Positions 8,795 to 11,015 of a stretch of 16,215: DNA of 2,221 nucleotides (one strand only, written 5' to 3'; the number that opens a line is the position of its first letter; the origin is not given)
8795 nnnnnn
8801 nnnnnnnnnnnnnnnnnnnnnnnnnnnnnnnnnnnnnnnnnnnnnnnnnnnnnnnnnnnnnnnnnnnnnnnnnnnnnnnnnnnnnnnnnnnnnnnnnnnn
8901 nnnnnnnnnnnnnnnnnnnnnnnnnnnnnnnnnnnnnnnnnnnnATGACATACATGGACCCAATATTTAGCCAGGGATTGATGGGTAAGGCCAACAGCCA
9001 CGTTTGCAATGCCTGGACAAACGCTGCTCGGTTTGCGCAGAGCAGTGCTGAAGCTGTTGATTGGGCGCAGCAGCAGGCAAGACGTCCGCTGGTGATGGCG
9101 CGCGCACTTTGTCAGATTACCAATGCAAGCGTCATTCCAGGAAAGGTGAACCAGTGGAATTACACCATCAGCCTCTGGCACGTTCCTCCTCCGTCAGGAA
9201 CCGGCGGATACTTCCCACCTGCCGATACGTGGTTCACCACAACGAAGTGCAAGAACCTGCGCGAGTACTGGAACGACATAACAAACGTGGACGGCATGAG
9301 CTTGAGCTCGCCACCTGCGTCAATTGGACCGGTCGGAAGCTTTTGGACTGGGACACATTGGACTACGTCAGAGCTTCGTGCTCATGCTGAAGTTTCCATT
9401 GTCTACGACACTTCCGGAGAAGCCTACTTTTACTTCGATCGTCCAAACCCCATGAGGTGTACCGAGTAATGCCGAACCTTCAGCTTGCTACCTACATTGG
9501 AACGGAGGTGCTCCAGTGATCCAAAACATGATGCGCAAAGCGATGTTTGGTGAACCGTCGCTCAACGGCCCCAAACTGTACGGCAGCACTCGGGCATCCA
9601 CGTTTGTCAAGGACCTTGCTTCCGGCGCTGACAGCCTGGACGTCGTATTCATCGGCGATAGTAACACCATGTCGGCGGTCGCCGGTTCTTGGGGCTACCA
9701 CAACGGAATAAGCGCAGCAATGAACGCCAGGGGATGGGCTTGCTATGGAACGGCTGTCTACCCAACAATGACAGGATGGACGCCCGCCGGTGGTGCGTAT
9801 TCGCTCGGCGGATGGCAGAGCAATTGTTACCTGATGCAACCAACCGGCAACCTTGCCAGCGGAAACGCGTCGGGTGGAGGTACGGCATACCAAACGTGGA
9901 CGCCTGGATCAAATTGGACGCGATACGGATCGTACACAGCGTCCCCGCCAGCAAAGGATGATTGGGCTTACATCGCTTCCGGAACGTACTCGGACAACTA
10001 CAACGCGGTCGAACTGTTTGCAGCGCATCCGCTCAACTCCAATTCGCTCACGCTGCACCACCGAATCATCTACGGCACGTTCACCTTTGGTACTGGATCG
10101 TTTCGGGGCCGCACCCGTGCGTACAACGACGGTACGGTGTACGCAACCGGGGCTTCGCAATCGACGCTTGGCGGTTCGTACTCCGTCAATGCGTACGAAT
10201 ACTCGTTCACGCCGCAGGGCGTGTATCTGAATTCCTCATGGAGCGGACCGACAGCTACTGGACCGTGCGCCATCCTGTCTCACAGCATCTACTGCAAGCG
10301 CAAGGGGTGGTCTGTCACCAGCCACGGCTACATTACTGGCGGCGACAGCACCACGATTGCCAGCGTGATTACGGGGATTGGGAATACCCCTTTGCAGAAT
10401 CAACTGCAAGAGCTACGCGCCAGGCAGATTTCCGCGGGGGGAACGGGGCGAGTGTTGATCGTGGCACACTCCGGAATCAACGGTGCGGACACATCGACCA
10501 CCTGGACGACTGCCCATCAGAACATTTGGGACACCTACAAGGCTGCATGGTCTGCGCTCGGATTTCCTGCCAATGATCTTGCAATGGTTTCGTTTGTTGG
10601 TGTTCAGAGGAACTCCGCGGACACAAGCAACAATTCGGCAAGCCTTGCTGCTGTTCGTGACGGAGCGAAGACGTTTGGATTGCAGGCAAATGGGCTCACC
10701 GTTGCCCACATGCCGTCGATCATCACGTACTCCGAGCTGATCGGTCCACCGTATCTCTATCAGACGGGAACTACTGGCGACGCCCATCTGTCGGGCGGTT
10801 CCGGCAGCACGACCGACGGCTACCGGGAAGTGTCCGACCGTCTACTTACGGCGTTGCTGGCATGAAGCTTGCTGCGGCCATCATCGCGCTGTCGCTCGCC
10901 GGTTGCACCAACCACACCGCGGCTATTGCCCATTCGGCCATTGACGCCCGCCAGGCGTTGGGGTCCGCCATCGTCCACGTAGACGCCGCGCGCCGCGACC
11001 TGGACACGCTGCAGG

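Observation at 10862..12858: Tightly coupled block of membrane, lipo- and Cys-rich proteins with no recognisable family, sitting where a lysis cassette should be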

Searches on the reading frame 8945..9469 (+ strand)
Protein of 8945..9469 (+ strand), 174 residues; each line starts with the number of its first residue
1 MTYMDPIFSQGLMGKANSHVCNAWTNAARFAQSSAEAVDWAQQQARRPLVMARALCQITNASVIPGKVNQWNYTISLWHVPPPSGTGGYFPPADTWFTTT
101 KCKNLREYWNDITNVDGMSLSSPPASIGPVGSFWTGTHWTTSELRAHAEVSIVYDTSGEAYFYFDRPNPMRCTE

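Call 10: search_protein_families(library=pfam, proteins=[window:8945-9469:+], max_evalue=1)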
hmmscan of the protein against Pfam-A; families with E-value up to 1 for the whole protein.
window:8945-9469:+ (174 aa): 0 families

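Call 11: search_protein_families(library=phrogs, proteins=[window:8945-9469:+], max_evalue=1)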
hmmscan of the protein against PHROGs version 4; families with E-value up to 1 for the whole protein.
window:8945-9469:+ (174 aa): 0 families

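Call 48: search_solved_structures(query=A2, max_evalue=10)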
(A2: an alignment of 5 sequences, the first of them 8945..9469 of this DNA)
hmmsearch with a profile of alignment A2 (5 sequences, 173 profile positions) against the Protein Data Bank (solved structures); distinct sequences matched with E-value up to 10: 0.

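Call 93: search_protein_families(library=ncbifam, proteins=[window:8945-9469:+], max_evalue=0.1)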
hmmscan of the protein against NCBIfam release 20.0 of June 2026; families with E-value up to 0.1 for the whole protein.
window:8945-9469:+ (174 aa): 0 families

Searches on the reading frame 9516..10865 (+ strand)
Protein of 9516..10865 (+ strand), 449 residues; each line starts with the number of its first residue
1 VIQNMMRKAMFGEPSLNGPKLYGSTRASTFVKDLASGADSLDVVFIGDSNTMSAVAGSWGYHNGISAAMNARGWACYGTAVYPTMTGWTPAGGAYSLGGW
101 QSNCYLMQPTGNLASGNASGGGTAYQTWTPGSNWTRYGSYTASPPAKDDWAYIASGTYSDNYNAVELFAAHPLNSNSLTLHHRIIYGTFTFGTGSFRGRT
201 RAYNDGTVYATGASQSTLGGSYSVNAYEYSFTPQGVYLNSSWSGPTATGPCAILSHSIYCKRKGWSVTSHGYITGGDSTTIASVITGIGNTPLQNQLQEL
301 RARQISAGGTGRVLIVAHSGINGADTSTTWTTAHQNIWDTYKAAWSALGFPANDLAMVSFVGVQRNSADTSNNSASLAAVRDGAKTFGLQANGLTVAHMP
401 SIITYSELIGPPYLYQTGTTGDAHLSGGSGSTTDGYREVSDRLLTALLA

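Call 10: search_protein_families(library=pfam, proteins=[window:9516-10865:+], max_evalue=1)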
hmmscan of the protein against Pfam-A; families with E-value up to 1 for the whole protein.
window:9516-10865:+ (449 aa): 1 family
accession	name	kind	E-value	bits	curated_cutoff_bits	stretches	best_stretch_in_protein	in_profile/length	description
PF08592.16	Anthrone_oxy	-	0.22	12.2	27.3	1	248-331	12-85/106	Anthrone oxygenase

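Call 11: search_protein_families(library=phrogs, proteins=[window:9516-10865:+], max_evalue=1)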
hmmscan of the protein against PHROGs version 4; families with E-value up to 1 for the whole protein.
window:9516-10865:+ (449 aa): 0 families

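Call 51: search_solved_structures(query=window:9516-10865:+, max_evalue=10)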
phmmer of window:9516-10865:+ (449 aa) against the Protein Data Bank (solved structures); distinct sequences matched with E-value up to 10: 1.
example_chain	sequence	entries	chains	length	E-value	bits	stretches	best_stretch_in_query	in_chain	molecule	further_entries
2cfo_A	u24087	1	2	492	1.2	11.3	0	298-344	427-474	GLUTAMYL-TRNA SYNTHETASE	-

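Call 93: search_protein_families(library=ncbifam, proteins=[window:9516-10865:+], max_evalue=0.1)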
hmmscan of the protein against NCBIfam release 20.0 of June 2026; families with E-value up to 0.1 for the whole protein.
window:9516-10865:+ (449 aa): 0 families

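Call 94: search_protein_families(library=padloc, proteins=[window:9516-10865:+], max_evalue=0.1)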
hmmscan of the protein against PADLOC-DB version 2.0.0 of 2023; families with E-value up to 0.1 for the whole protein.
window:9516-10865:+ (449 aa): 0 families

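Call 99: find_homologous_proteins(query=window:9516-10865:+, max_evalue=0.001)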
Query window:9516-10865:+ (449 aa): 99 proteins with E <= 0.001 among 8000 candidates.
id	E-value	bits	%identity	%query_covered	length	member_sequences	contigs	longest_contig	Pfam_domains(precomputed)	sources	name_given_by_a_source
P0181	6.8e-270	914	91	99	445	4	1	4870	-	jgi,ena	jgi:hypothetical protein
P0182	3.6e-251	852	87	97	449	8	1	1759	-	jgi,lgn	jgi:hypothetical protein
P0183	8.5e-206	702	72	100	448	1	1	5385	-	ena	-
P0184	5.6e-205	700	73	97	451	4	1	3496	-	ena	-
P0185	8.1e-202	689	71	95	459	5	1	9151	-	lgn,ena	-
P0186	1.6e-179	616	63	98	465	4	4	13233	-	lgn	-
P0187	8.2e-179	613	63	100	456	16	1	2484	-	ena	-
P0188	2.0e-172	592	63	97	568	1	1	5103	-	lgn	-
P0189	9.7e-170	584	53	100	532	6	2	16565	-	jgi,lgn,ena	-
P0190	5.4e-164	565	59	98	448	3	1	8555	-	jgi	-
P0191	1.1e-150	521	55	100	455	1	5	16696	-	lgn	-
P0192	2.1e-143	497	54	76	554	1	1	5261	-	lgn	-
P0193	4.0e-143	496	54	100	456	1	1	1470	-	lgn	-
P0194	3.1e-142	493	56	74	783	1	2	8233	-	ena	-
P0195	7.4e-140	485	53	76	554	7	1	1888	-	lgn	-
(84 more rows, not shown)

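Call 101: search_protein_families(library=pfam, alignment_id=A8, max_evalue=0.01)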
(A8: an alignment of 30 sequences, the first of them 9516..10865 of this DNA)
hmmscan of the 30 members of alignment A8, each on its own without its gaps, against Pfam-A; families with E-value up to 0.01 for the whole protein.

A. member 1, window:9516-10865:+ (449 aa): 0 families

B. families by the number of members that match (of 30 scanned): 3 families
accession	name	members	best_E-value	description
PF13472.12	Lipase_GDSL_2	3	1.6e-08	GDSL-like Lipase/Acylhydrolase family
PF12195.14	End_beta_barrel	1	0.00026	Beta barrel domain of bacteriophage endosialidase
PF00404.24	Dockerin_1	1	0.0088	Dockerin type I domain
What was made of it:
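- On SGNH/GDSL hydrolase (449-aa protein): Three of the 30 match Lipase_GDSL_2, best E 1.6e-8 (call 101).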
